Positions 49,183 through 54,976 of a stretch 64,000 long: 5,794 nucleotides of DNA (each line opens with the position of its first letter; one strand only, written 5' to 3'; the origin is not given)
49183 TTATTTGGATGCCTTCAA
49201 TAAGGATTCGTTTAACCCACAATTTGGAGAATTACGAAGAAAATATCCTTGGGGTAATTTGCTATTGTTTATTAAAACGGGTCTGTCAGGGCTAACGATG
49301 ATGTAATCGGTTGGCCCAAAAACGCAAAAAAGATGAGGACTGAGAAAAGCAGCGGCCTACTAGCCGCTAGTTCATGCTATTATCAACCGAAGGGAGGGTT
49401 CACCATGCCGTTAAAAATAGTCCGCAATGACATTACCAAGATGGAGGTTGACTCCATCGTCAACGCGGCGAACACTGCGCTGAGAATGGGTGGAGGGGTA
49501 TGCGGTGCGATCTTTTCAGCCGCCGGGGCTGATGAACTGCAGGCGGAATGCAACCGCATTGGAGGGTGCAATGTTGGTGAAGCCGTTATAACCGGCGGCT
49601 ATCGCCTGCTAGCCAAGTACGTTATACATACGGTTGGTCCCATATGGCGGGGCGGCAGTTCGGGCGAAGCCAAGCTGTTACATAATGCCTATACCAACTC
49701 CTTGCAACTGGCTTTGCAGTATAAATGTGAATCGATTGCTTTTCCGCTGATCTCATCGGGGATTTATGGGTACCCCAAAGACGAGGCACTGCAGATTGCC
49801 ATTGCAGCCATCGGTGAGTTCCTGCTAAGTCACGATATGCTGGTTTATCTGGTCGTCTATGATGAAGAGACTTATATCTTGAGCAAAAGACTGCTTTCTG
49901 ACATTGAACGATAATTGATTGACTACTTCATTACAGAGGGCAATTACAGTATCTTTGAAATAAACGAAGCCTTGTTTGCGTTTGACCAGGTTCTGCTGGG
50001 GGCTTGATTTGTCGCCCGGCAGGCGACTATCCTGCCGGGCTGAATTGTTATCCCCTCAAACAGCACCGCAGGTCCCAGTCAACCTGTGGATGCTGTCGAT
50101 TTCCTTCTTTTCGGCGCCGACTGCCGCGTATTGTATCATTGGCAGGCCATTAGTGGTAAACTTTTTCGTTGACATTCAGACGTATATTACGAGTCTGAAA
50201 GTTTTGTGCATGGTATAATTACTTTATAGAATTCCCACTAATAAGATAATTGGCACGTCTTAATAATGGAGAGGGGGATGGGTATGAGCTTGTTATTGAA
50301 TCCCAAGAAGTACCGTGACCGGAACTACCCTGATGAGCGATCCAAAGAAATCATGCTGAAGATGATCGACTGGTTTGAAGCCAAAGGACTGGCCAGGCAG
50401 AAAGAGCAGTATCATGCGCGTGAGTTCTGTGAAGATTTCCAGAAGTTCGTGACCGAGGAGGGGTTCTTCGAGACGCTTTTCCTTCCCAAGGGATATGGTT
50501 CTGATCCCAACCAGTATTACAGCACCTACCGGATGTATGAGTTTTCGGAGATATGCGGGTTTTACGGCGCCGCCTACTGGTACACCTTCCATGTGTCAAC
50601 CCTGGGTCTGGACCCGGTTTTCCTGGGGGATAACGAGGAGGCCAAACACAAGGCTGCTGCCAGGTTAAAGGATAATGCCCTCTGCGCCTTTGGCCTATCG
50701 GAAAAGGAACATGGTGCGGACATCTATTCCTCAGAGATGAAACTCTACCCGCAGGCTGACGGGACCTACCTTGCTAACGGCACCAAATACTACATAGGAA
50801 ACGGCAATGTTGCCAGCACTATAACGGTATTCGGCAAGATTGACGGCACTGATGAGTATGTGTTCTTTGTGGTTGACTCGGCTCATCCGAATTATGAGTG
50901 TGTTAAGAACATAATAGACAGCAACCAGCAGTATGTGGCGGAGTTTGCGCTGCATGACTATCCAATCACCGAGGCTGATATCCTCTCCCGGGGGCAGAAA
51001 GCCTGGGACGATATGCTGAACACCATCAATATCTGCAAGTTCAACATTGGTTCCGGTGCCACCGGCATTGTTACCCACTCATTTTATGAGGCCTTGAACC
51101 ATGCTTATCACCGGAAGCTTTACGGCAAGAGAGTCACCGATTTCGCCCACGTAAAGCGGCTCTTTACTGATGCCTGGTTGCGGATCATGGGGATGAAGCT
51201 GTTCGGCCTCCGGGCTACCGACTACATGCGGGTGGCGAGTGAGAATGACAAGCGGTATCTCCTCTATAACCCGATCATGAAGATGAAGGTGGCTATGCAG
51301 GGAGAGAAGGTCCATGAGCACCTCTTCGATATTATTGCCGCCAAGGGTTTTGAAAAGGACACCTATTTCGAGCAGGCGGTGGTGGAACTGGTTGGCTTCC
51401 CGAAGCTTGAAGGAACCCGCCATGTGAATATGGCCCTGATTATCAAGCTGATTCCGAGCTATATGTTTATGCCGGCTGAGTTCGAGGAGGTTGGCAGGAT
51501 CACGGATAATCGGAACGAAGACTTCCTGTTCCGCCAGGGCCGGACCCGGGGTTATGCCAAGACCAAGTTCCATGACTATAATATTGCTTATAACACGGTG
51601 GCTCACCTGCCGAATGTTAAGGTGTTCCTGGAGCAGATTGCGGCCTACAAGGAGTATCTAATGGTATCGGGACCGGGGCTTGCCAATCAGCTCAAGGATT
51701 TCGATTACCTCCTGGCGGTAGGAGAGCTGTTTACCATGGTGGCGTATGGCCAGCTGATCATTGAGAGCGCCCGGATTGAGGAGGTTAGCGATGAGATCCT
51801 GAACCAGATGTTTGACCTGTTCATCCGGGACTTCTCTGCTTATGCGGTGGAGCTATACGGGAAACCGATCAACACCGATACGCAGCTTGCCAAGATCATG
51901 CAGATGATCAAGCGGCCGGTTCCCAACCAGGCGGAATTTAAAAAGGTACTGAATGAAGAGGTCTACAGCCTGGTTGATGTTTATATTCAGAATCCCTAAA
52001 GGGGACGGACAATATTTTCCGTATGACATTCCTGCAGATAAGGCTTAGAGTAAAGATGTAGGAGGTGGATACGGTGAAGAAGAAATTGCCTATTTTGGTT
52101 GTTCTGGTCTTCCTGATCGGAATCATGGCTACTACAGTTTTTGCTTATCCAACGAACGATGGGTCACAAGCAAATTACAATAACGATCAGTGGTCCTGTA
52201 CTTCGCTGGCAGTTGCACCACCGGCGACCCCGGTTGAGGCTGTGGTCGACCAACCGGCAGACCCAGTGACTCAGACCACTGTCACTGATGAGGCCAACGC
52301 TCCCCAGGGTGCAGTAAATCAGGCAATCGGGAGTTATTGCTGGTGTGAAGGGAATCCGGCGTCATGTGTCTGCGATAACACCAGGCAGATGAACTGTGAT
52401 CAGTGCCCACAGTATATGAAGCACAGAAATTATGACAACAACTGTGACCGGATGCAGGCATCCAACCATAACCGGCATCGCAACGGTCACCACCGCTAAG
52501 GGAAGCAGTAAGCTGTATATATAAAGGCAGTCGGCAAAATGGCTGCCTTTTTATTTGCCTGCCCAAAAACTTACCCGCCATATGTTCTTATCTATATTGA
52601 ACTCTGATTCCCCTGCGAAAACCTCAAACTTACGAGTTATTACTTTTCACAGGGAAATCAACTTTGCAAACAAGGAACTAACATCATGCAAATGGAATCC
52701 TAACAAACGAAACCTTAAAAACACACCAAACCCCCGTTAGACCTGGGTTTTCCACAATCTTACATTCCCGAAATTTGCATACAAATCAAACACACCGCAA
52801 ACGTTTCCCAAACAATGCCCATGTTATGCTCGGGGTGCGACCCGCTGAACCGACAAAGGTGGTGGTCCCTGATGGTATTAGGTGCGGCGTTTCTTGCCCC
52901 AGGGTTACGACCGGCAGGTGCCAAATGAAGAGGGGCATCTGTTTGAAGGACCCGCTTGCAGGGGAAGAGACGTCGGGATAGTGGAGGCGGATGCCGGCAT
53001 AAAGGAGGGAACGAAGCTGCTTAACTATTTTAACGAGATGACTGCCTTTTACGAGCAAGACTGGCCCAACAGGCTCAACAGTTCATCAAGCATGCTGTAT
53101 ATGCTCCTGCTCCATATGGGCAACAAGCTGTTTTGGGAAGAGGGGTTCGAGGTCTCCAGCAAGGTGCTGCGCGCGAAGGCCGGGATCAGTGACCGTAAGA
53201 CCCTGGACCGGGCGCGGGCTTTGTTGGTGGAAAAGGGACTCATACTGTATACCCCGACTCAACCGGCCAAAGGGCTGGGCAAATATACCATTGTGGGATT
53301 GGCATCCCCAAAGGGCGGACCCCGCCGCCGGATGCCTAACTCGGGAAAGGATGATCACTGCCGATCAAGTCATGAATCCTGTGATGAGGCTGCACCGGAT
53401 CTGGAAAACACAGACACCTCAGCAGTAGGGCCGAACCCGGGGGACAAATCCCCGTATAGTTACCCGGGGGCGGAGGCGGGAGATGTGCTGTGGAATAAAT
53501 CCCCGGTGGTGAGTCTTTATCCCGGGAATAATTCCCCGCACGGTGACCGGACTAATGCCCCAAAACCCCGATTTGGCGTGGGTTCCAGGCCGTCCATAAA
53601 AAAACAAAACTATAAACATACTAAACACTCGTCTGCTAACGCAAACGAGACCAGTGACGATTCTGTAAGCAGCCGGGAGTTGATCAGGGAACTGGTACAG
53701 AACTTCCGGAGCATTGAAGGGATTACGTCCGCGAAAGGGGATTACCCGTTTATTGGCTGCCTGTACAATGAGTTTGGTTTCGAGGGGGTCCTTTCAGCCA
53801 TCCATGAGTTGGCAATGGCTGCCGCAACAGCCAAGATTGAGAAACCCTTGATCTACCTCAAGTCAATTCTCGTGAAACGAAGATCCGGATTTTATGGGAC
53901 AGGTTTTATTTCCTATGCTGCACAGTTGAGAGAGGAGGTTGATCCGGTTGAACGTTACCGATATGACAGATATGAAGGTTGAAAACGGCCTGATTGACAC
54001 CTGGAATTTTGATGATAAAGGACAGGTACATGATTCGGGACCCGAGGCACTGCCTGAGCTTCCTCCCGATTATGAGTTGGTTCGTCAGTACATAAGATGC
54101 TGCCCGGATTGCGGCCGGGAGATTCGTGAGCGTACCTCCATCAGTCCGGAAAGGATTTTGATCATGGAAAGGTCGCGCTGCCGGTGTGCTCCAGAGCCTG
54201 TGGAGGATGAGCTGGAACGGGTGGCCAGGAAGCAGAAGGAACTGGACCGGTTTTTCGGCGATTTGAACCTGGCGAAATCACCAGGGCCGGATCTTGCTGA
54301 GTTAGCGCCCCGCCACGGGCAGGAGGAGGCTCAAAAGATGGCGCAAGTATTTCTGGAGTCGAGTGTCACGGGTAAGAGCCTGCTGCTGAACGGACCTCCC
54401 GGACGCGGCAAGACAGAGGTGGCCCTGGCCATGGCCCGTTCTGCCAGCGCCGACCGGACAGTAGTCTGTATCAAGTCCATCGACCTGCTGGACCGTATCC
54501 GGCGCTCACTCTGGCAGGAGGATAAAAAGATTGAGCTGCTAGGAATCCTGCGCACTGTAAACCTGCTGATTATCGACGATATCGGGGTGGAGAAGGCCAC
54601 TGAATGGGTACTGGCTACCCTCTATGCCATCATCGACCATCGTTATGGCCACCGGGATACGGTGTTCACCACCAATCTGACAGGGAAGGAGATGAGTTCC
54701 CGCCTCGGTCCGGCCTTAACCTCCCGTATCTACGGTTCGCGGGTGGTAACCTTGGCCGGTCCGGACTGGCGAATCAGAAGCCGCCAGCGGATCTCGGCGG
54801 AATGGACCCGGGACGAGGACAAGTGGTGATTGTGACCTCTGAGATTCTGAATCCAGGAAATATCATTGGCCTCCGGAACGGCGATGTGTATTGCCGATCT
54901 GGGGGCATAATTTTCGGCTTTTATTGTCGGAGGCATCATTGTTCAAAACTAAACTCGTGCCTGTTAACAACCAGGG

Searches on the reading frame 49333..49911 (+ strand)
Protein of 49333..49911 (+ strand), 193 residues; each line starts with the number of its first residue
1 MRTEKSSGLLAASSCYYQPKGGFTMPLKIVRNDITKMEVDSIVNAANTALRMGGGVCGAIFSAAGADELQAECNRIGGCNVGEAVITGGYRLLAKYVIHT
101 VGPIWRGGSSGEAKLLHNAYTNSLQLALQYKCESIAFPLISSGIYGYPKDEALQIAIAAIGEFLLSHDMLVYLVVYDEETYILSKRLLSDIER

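Call 57: search_protein_families(library=pfam, max_evalue=0.01, proteins=[window:49333-49911:+])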
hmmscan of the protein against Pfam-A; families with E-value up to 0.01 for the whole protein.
window:49333-49911:+ (193 aa): 1 family
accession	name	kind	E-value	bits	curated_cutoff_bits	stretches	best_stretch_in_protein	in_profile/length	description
PF01661.27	Macro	-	8.9e-43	145.4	22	1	43-156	1-118/118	Macro domain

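Call 93: search_protein_families(library=padloc, max_evalue=0.001, proteins=[window:49333-49911:+])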
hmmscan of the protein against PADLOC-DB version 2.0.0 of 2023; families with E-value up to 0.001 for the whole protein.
window:49333-49911:+ (193 aa): 0 families

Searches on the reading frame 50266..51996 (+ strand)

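Call 57: search_protein_families(library=pfam, max_evalue=0.01, proteins=[window:50266-51996:+])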
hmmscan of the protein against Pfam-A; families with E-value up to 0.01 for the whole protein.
window:50266-51996:+ (577 aa): 2 families
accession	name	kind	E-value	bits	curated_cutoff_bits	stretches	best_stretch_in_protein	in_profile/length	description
PF00441.29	Acyl-CoA_dh_1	-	7.1e-10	39.7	22.4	1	247-394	4-147/150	Acyl-CoA dehydrogenase, C-terminal domain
PF02770.24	Acyl-CoA_dh_M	-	1e-08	35.7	33.3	1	141-211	1-74/97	Acyl-CoA dehydrogenase, middle domain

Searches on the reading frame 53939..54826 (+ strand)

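Call 57: search_protein_families(library=pfam, max_evalue=0.01, proteins=[window:53939-54826:+])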
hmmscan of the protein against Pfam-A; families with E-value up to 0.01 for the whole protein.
window:53939-54826:+ (296 aa): 8 families
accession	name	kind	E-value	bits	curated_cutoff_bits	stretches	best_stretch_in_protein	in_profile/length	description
PF01695.23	IstB_IS21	-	8.1e-15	55.4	24.1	1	146-261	93-209/238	IstB-like ATP binding protein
PF06068.19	TIP49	-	3.5e-05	23.6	23.8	1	127-179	28-84/347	TIP49 P-loop domain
PF00004.35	AAA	-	0.00044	21.2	21.2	1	148-238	1-98/131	ATPase family associated with various cellular activities (AAA)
PF07728.20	AAA_5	-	0.0013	19.2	22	1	148-240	2-98/139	AAA domain (dynein-related subfamily)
PF04851.21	ResIII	-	0.0046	17.3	22.5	1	123-191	3-73/164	Type III restriction enzyme, res subunit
PF05496.18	RuvB_N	-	0.0064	16.7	27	0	126-175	10-63/159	Holliday junction DNA helicase RuvB P-loop domain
PF00308.24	Bac_DnaA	-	0.0072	17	23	0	146-252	35-144/162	Bacterial DnaA ATPAse domain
PF20720.3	nSTAND3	-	0.0084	16.3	27.2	0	146-187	18-60/155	Novel STAND NTPase 3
